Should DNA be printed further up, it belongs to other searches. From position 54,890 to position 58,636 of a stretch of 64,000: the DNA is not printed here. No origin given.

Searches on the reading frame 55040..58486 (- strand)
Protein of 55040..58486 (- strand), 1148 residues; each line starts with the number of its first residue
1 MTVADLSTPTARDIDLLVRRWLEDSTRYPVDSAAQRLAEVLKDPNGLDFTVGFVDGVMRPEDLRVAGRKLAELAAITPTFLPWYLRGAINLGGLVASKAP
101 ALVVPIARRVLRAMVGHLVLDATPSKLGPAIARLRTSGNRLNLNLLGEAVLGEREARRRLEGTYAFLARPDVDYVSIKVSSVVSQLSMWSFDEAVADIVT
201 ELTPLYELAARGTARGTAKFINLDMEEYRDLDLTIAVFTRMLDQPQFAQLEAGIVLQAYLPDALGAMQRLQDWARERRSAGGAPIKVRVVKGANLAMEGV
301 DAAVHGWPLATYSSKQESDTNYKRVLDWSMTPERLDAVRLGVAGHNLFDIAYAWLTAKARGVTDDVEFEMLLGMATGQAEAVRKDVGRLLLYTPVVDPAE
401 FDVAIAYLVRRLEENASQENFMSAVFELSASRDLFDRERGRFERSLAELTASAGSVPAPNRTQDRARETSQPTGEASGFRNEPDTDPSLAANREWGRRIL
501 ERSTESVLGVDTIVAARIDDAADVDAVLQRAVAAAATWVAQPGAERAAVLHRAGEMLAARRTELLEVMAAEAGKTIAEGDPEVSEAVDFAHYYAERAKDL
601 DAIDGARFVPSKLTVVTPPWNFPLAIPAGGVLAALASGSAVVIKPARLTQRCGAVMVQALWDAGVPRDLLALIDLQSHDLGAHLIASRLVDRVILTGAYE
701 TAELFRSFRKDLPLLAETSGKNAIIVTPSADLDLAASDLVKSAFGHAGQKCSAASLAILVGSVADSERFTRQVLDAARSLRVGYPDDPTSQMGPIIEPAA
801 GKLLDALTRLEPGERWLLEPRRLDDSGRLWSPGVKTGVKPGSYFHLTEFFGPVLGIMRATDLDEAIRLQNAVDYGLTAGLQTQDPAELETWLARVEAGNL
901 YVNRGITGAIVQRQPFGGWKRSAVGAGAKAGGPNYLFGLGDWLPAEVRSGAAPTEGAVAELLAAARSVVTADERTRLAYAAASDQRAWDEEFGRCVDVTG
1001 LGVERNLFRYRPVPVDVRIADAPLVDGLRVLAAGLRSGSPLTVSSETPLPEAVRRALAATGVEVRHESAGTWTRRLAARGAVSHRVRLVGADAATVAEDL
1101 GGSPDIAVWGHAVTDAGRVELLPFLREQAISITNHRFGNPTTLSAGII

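Call 9: search_protein_families(library=pfam, proteins=[window:55040-58486:-])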
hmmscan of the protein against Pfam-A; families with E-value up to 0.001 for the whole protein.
window:55040-58486:- (1148 aa): 2 families
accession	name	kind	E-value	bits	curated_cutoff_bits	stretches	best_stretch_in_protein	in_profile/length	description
PF00171.27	Aldedh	-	9.5e-95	318.3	23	1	513-929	20-445/461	Aldehyde dehydrogenase family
PF01619.24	Pro_dh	-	2.7e-61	208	27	1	130-423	4-277/278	Proline dehydrogenase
